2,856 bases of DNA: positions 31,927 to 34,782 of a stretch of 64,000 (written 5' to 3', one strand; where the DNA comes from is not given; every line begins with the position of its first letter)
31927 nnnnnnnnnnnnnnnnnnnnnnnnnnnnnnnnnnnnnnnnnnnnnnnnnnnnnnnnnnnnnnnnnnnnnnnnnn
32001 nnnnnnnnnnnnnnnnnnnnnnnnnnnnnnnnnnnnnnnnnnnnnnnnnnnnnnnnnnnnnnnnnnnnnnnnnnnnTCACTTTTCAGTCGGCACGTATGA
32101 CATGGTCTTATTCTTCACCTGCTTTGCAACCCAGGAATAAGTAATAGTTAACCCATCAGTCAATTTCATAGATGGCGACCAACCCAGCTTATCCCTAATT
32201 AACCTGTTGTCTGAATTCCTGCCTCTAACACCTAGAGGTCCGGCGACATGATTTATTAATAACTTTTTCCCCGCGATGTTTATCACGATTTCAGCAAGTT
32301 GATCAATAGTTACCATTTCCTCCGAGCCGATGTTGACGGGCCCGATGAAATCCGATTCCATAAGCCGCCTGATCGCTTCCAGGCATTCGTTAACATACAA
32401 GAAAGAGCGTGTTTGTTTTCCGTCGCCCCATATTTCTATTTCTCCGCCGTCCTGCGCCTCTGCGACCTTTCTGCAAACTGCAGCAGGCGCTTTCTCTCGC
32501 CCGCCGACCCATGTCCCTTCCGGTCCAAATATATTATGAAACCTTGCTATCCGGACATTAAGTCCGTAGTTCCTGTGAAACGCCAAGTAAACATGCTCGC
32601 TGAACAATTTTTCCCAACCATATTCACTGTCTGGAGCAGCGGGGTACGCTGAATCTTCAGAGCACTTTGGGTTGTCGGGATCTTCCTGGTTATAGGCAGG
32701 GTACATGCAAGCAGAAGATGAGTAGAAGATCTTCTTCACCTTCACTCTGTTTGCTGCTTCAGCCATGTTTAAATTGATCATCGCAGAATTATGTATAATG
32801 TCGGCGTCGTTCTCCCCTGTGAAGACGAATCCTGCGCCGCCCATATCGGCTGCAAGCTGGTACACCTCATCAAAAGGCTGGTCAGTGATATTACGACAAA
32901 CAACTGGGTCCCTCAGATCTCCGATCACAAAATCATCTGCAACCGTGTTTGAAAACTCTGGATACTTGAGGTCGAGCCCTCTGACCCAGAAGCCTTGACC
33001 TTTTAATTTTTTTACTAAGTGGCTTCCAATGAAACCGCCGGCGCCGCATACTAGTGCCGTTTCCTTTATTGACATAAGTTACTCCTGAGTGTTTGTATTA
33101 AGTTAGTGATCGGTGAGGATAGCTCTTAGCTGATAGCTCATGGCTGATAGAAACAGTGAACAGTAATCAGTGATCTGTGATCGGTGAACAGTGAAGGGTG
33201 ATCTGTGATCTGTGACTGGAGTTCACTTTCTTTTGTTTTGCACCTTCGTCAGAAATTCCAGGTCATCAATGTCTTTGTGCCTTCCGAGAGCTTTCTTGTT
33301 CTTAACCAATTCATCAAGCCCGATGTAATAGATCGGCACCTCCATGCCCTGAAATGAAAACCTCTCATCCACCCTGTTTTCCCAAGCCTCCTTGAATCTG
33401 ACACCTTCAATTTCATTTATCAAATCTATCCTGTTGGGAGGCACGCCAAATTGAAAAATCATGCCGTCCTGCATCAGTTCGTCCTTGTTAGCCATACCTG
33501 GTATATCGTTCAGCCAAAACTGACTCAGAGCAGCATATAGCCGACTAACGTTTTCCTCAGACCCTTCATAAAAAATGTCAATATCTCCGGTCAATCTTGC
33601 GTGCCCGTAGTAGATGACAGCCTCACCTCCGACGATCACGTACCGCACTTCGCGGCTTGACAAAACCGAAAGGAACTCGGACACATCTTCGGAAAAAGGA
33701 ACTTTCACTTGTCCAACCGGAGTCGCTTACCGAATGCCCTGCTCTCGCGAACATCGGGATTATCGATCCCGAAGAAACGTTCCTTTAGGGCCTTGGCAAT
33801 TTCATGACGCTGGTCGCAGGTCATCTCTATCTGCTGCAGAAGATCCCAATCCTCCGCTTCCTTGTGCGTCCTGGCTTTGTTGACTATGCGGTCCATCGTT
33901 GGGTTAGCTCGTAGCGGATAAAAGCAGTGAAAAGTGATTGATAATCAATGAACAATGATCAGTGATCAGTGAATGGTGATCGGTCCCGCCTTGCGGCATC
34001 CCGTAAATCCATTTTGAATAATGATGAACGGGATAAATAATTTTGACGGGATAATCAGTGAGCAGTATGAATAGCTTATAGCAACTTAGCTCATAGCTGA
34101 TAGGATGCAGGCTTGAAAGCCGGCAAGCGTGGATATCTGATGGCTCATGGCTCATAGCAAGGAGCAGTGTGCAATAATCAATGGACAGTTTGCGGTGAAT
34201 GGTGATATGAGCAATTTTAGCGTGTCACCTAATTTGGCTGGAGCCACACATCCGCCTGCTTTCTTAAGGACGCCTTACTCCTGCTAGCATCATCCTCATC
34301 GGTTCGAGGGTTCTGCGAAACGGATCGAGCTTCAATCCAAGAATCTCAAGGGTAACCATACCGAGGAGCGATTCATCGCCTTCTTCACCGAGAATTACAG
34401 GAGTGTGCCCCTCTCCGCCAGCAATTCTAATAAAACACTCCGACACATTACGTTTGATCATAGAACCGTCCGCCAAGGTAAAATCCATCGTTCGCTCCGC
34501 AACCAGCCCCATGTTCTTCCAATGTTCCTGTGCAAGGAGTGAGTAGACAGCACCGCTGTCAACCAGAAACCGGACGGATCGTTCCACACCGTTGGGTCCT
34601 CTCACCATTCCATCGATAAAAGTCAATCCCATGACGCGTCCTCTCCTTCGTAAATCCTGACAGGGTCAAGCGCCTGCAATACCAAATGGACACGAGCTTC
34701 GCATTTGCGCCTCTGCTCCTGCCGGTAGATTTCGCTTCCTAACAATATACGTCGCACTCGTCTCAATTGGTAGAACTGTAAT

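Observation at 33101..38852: Small accessory cassettes in the leader of a glycan operon, each bracketed by heptanucleotide-periodic repeat tracts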

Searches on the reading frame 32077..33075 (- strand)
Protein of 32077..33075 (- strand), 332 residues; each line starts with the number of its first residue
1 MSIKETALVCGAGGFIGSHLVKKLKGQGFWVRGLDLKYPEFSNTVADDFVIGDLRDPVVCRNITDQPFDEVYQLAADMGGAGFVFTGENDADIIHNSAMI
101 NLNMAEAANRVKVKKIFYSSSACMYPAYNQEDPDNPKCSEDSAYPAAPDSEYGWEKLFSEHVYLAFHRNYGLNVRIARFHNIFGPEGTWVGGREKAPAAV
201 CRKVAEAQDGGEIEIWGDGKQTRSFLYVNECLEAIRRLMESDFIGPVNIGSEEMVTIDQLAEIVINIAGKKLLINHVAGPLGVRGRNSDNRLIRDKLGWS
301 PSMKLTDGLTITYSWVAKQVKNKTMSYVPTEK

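Call 6: search_protein_families(library=pfam, proteins=[window:32077-33075:-], max_evalue=0.01)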
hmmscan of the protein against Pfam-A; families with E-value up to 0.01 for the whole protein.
window:32077-33075:- (332 aa): 7 families
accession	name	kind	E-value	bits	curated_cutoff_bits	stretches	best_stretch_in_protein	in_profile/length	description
PF01370.27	Epimerase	-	3e-43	148.4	20.9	1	7-250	1-240/240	NAD dependent epimerase/dehydratase family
PF16363.11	GDP_Man_Dehyd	-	2.6e-27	96.6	27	1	8-309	1-329/332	GDP-mannose 4,6 dehydratase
PF01073.25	3Beta_HSD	-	3.1e-05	23.6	22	1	8-165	1-159/280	3-beta hydroxysteroid dehydrogenase/isomerase family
PF05368.20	NmrA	-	4.5e-05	23.6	27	1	4-136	2-122/298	NmrA-like family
PF02719.21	Polysacc_synt_2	-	8.2e-05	22.4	20.2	0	146-271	132-250/293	Polysaccharide biosynthesis protein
PF07993.18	NAD_binding_4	-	0.00012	21.8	20.1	0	103-197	118-223/258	Male sterility protein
PF04321.23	RmlD_sub_bind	-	0.0014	18.2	27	1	8-187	4-156/287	RmlD substrate binding domain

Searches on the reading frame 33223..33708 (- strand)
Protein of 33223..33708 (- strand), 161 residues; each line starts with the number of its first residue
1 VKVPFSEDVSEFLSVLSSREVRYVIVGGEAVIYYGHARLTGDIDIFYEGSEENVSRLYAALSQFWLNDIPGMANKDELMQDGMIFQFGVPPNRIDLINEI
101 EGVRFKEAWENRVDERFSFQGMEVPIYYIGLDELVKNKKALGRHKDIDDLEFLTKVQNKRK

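Call 6: search_protein_families(library=pfam, proteins=[window:33223-33708:-], max_evalue=0.01)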
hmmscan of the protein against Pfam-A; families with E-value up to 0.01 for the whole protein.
window:33223-33708:- (161 aa): 2 families
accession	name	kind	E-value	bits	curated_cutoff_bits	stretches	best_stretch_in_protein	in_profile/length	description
PF19502.5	DUF6036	-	9.4e-09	35.7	23.6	1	10-151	7-116/164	Nucleotidyltransferase of unknown function (DUF6036)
PF09970.15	DUF2204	-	2.1e-05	24.7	20.3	1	7-159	3-150/181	Nucleotidyl transferase of unknown function (DUF2204)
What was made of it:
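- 33223..33896 (-): Cassette: 63-aa ORF (33705-33896) overlapping a DUF6036 nucleotidyltransferase (33223-33708). PF19502 and PF09970 (call 6).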

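Call 66: search_protein_families(library=ncbifam, proteins=[window:33223-33708:-], max_evalue=0.01)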
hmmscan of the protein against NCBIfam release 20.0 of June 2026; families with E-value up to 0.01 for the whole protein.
window:33223-33708:- (161 aa): 0 families

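Call 83: find_homologous_proteins(query=window:33223-33708:-, max_evalue=1e-8)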
Query window:33223-33708:- (161 aa): 1684 proteins with E <= 1e-8 among 1717 candidates; the best 120 are listed.
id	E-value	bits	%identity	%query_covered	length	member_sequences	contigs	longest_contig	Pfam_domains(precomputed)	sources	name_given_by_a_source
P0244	1.0e-101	355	100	100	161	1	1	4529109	PF09970.16,PF19502.6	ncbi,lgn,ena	-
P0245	4.6e-72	259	73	100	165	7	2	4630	PF19502.6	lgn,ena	-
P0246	2.6e-71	257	73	98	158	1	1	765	PF19502.6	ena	-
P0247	1.6e-70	254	71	100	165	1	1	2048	PF19502.6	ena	-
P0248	2.0e-70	254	70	99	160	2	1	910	PF19502.6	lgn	-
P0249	2.7e-70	253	71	100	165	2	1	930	PF19502.6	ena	-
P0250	5.4e-70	252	71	100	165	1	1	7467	-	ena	-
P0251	2.0e-69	250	70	100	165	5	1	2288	PF19502.6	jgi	-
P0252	1.1e-68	248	71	100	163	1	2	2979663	PF19502.6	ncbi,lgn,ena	ncbi:MAG: nucleotidyltransferase [Candidatus Kryptoniota bacterium]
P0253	2.2e-68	247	70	100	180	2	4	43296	-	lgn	-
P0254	2.3e-68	247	70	100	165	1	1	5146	-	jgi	jgi:hypothetical protein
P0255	8.8e-68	245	68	99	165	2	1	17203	PF09970.16,PF19502.6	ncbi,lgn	-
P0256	4.3e-67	243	68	100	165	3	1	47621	-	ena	-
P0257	8.9e-67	242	70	99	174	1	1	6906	PF09970.16,PF19502.6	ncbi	-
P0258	3.4e-66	240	66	99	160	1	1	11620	PF19502.6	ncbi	ncbi:MAG: DUF6036 family nucleotidyltransferase [Candidatus Kryptoniota bacterium]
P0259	6.2e-66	239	67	99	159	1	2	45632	PF09970.16,PF19502.6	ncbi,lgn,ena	-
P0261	1.4e-61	225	65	98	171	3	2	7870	PF19502.6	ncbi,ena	-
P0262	4.2e-61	223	65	95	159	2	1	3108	PF19502.6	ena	-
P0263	2.0e-60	221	63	98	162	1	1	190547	PF19502.6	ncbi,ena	-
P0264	2.1e-60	221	62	97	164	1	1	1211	PF19502.6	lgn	-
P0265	2.5e-60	221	62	98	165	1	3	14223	PF19502.6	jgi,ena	-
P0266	4.5e-60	220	60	98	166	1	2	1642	PF19502.6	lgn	-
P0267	4.5e-60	220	61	98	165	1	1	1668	PF19502.6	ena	-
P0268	5.2e-60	220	61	99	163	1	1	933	PF19502.6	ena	-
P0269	6.1e-60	220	61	98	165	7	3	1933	PF19502.6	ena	-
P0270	9.0e-60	219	61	99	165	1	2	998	PF19502.6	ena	-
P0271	5.4e-59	217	61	98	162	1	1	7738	PF09970.16,PF19502.6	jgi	-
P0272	6.1e-59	216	61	98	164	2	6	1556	PF19502.6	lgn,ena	-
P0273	7.6e-59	216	61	95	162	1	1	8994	PF19502.6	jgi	jgi:hypothetical protein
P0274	7.9e-59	216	63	96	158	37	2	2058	PF19502.6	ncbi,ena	-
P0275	1.1e-58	216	62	96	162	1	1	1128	PF19502.6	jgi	-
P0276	1.4e-58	215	60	100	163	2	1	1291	PF19502.6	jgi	jgi:hypothetical protein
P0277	1.4e-58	215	62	98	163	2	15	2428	PF19502.6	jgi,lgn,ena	jgi:hypothetical protein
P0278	1.5e-58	215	59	95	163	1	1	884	PF09970.16,PF19502.6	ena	-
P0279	1.5e-58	215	59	98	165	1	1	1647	PF19502.6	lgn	-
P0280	1.6e-58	215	61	98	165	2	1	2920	PF19502.6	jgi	-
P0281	1.6e-58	215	61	96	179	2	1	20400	PF19502.6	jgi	jgi:hypothetical protein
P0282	2.1e-58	215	60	98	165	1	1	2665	PF09970.16,PF19502.6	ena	-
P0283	2.5e-58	214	62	97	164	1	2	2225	PF19502.6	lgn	-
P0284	4.2e-58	214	59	98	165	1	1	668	PF19502.6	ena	-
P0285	4.4e-58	214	64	94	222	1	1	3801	PF19502.6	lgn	-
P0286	4.8e-58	214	61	98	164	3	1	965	PF19502.6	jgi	-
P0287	5.3e-58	213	60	96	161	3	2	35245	PF19502.6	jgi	-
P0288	5.5e-58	213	62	97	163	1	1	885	PF19502.6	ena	-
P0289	6.1e-58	213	59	98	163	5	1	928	PF19502.6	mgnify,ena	mgnify:FL=1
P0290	6.4e-58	213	59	98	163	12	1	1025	PF09970.16,PF19502.6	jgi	-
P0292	8.7e-58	213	60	98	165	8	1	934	PF19502.6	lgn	-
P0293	1.1e-57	212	59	98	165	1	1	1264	PF19502.6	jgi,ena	-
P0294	1.1e-57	212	57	98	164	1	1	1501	PF09970.16,PF19502.6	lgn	-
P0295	1.2e-57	212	58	97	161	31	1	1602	PF09970.16,PF19502.6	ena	-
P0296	1.3e-57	212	61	98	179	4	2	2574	PF19502.6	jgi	jgi:hypothetical protein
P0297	1.4e-57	212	60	96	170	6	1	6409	PF19502.6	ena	-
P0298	1.4e-57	212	59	98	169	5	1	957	PF09970.16,PF19502.6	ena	-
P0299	1.4e-57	212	61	96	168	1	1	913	PF19502.6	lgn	-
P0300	1.5e-57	212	60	100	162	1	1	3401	PF19502.6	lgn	-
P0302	1.6e-57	212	62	97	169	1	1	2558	PF09970.16,PF19502.6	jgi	-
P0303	2.2e-57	211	61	98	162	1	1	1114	PF19502.6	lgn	-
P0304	2.4e-57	211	61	98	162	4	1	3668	PF19502.6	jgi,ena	-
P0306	2.6e-57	211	62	98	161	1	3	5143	PF19502.6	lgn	-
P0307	2.7e-57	211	60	96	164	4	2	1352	PF19502.6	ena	-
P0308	2.8e-57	211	59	98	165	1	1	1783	PF19502.6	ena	-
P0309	3.5e-57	211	60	93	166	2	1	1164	PF19502.6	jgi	jgi:predicted nucleotidyltransferase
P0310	4.0e-57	211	58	99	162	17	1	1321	PF19502.6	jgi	-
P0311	4.4e-57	210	61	98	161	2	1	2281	PF19502.6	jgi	jgi:Nucleotidyltransferase of unknown function (DUF6036)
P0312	4.4e-57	210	60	99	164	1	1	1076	PF19502.6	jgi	-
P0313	5.0e-57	210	57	100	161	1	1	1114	PF19502.6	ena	-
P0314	5.2e-57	210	61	94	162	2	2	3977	PF09970.16,PF19502.6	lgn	-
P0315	5.3e-57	210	60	96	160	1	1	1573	PF09970.16,PF19502.6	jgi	-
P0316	5.6e-57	210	59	98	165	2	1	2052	PF19502.6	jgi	-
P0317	5.8e-57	210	59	99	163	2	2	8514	PF19502.6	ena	-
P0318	6.1e-57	210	59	100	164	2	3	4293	PF19502.6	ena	-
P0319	6.3e-57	210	58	96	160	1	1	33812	PF19502.6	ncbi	-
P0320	7.0e-57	210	59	98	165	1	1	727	PF09970.16,PF19502.6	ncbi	-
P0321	7.2e-57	210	56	96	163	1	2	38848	PF19502.6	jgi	jgi:predicted nucleotidyltransferase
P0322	8.0e-57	210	59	95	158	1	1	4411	PF09970.16,PF19502.6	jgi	-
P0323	8.0e-57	210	59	96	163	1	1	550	PF19502.6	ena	-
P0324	8.5e-57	209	59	98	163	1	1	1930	PF19502.6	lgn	-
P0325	9.7e-57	209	55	98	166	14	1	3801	PF09970.16,PF19502.6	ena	-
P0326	1.0e-56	209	58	95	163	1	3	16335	PF09970.16,PF19502.6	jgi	jgi:predicted nucleotidyltransferase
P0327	1.1e-56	209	59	98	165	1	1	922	PF09970.16,PF19502.6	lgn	-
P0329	1.1e-56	209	59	95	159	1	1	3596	PF19502.6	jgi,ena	-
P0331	1.1e-56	209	58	97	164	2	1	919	PF19502.6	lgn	-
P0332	1.1e-56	209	57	96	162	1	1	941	PF19502.6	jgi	jgi:Nucleotidyltransferase of unknown function (DUF6036)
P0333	1.3e-56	209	57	90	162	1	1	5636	PF09970.16,PF19502.6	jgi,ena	-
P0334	1.3e-56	209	59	97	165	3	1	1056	PF19502.6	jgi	-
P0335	1.4e-56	209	61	93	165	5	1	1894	PF19502.6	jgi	-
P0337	1.5e-56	209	57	98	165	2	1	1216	PF19502.6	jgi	jgi:predicted nucleotidyltransferase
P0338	1.7e-56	208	59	97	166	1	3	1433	PF19502.6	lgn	-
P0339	1.8e-56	208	59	98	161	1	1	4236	PF19502.6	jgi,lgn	jgi:hypothetical protein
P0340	1.8e-56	208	60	96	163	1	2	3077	PF19502.6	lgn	-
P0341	1.9e-56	208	59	94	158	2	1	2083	PF19502.6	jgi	jgi:hypothetical protein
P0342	1.9e-56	208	60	98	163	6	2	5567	PF19502.6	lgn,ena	-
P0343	2.0e-56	208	60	98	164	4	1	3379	PF19502.6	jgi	-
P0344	2.0e-56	208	57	98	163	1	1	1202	PF09970.16,PF19502.6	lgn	-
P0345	2.0e-56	208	59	98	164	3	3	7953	PF19502.6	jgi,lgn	jgi:hypothetical protein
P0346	2.1e-56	208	61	98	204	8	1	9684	PF19502.6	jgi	-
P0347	2.1e-56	208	58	98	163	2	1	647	PF09970.16,PF19502.6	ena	-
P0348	2.2e-56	208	57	96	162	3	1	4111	PF19502.6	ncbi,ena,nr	ncbi:MAG TPA: DUF6036 family nucleotidyltransferase [Syntrophobacteria bacterium]|nr:DUF6036 family 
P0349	2.2e-56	208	59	96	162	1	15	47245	PF19502.6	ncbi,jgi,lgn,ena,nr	ncbi:MAG TPA: DUF6036 family nucleotidyltransferase [Ignavibacteriaceae bacterium]|jgi:hypothetical 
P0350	2.4e-56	208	61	97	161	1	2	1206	PF19502.6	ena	-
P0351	2.5e-56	208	57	96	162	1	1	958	PF19502.6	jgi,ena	-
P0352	2.6e-56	208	55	96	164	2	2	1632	PF19502.6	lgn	-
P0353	2.7e-56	208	60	96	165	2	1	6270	PF19502.6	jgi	jgi:hypothetical protein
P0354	2.8e-56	208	57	98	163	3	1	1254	PF19502.6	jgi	jgi:predicted nucleotidyltransferase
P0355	3.4e-56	208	56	95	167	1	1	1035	PF19502.6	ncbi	-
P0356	3.7e-56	207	59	99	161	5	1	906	PF19502.6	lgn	-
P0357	3.9e-56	207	60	97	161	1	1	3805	PF19502.6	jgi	jgi:hypothetical protein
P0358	4.1e-56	207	56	96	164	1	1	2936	PF09970.16,PF19502.6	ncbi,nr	ncbi:MAG TPA: nucleotidyltransferase [Thermodesulfobacteriota bacterium]|nr:nucleotidyltransferase [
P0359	4.2e-56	207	58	97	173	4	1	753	PF19502.6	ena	-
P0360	4.2e-56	207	55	96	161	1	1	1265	PF09970.16,PF19502.6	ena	-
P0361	4.4e-56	207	57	98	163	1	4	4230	PF09970.16,PF19502.6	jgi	jgi:predicted nucleotidyltransferase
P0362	4.6e-56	207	57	98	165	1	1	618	PF19502.6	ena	-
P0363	4.7e-56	207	59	98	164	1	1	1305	PF19502.6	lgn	-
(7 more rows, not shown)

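Call 84: find_encoding_contigs(protein=P0252, flank=5000, max_places=2)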
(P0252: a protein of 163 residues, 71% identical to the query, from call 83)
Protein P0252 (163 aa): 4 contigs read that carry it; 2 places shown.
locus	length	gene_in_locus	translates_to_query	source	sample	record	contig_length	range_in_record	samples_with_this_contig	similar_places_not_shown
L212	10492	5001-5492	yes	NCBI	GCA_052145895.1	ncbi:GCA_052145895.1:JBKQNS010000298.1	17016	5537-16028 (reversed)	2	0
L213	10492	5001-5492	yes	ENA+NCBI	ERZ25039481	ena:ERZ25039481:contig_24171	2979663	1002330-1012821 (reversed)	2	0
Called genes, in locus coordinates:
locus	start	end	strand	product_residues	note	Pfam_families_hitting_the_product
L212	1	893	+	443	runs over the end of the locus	PF02558:ApbA (faint), PF03446:NAD_binding_2 (faint), PF03721:UDPG_MGDP_dh_N, PF00984:UDPG_MGDP_dh, PF03720:UDPG_MGDP_dh_C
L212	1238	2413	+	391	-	PF00691:OmpA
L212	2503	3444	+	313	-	PF01073:3Beta_HSD, PF01370:Epimerase, PF02719:Polysacc_synt_2 (faint), PF04321:RmlD_sub_bind (weak), PF16363:GDP_Man_Dehyd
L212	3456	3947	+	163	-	PF09970:DUF2204, PF08843:AbiEii (weak), PF10706:Aminoglyc_resit (faint)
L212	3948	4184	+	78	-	-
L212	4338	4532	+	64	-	-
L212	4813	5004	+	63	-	-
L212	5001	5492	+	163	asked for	PF19502:DUF6036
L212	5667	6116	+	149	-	PF01909:NTP_transf_2, PF18765:Polbeta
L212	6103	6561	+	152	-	PF01934:HepT-like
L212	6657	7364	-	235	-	-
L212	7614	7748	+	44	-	-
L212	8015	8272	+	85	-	-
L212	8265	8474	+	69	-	PF21748:UPF0150, PF15919:HicB_lk_antitox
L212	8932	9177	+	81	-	-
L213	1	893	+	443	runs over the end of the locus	PF02558:ApbA (faint), PF03446:NAD_binding_2 (faint), PF03721:UDPG_MGDP_dh_N, PF00984:UDPG_MGDP_dh, PF03720:UDPG_MGDP_dh_C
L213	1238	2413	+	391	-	PF00691:OmpA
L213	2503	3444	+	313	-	PF01073:3Beta_HSD, PF01370:Epimerase, PF02719:Polysacc_synt_2 (faint), PF04321:RmlD_sub_bind (weak), PF16363:GDP_Man_Dehyd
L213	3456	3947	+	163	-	PF09970:DUF2204, PF08843:AbiEii (weak), PF10706:Aminoglyc_resit (faint)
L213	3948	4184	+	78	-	-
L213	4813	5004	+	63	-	-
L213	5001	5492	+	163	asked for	PF19502:DUF6036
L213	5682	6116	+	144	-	PF01909:NTP_transf_2, PF18765:Polbeta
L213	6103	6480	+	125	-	PF01934:HepT-like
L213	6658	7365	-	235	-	-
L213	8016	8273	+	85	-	-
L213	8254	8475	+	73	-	PF21748:UPF0150, PF15919:HicB_lk_antitox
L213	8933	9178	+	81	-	-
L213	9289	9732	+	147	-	PF01850:PIN (weak)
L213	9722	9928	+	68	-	-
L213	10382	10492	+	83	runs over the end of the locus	PF04255:DUF433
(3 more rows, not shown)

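Call 85: find_encoding_contigs(protein=P0259, flank=5000, max_places=2)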
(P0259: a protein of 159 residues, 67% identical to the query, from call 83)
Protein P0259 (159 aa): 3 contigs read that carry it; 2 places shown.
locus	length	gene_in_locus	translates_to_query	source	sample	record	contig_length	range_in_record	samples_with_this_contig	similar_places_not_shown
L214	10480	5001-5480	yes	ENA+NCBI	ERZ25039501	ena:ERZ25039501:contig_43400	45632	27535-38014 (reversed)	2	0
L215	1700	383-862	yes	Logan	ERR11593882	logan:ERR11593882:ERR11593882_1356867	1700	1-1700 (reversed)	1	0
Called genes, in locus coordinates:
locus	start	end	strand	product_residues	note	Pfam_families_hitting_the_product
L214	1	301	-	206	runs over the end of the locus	PF02870:Methyltransf_1N (weak), PF01035:DNA_binding_1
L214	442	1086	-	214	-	PF01810:LysE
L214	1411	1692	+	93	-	PF00507:Oxidored_q4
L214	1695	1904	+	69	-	-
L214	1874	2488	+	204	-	PF01058:Oxidored_q6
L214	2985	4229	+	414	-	PF00346:Complex1_49kDa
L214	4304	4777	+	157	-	PF01257:2Fe-2S_thioredx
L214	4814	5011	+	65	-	-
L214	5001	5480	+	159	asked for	PF09970:DUF2204 (weak), PF19502:DUF6036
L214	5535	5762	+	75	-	-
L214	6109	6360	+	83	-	-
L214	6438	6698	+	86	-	PF10589:NADH_4Fe-4S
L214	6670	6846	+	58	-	PF10589:NADH_4Fe-4S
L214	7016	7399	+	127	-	PF00692:dUTPase, PF22769:DCD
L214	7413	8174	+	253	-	PF01522:Polysacc_deac_1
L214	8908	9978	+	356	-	PF01594:AI-2E_transport, PF00590:TP_methylase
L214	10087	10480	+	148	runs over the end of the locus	-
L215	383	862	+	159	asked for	PF09970:DUF2204 (weak), PF19502:DUF6036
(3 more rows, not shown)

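Call 86: find_encoding_contigs(protein=P0263, flank=5000, max_places=2)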
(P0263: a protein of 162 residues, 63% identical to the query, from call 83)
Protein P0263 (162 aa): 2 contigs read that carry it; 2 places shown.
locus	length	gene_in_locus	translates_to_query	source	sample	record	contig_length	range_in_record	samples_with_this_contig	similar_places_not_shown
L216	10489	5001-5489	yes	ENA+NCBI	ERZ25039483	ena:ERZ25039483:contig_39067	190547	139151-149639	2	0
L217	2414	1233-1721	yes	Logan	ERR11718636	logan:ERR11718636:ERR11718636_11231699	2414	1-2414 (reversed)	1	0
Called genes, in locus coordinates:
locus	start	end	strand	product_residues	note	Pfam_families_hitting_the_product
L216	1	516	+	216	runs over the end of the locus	PF02254:TrkA_N, PF03446:NAD_binding_2 (weak), PF03721:UDPG_MGDP_dh_N (weak), PF02080:TrkA_C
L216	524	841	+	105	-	-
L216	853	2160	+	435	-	PF12729:4HB_MCP_1 (weak), PF00512:HisKA, PF02518:HATPase_c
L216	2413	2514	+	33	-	-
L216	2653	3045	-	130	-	PF00072:Response_reg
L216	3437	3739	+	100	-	PF01527:HTH_Tnp_1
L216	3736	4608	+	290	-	PF13276:HTH_21, PF00665:rve, PF13683:rve_3, PF13333:rve_2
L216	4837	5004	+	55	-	-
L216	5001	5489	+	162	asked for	PF19502:DUF6036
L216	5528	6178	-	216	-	PF01209:Ubie_methyltran, PF13489:Methyltransf_23, PF13847:Methyltransf_31, PF08241:Methyltransf_11, PF08242:Methyltransf_12, PF13649:Methyltransf_25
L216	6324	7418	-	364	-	-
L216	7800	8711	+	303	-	-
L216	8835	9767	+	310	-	PF00487:FA_desaturase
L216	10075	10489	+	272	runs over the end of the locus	-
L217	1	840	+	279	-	?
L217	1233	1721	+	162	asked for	PF19502:DUF6036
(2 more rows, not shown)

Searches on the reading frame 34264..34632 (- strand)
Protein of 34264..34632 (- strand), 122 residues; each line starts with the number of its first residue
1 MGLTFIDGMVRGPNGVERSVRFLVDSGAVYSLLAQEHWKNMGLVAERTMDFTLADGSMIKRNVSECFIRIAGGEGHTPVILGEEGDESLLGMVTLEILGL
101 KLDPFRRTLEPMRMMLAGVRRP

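Call 6: search_protein_families(library=pfam, proteins=[window:34264-34632:-], max_evalue=0.01)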
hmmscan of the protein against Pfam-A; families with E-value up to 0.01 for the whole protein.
window:34264-34632:- (122 aa): 2 families
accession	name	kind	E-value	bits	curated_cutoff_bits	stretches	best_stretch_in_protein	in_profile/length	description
PF13975.11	gag-asp_proteas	-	1.9e-07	32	28.2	1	18-95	8-90/92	gag-polyprotein putative aspartyl protease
PF13650.11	Asp_protease_2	-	1.6e-06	29.2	24.3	1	14-92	6-88/90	Aspartyl protease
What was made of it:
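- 34264..34766 (-): Cassette: 47-aa ORF (34623-34766) plus a retropepsin-like aspartic protease (34264-34632). PF13975 and PF13650 (call 6).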

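Call 66: search_protein_families(library=ncbifam, proteins=[window:34264-34632:-], max_evalue=0.01)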
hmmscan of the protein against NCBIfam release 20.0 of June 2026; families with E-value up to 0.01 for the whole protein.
window:34264-34632:- (122 aa): 2 families
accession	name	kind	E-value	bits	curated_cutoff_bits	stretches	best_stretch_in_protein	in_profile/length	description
TIGR03698.1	clan_AA_DTGF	subfamily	8.3e-10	38.9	57.35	1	10-108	6-106/107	clan AA aspartic protease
TIGR02281.1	clan_AA_DTGA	subfamily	0.0001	22.5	57.95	1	17-99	20-108/121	TIGR02281 family clan AA aspartic protease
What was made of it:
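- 34264..34766 (-): TIGR03698 at E = 8e-10, below its cutoff (call 66).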
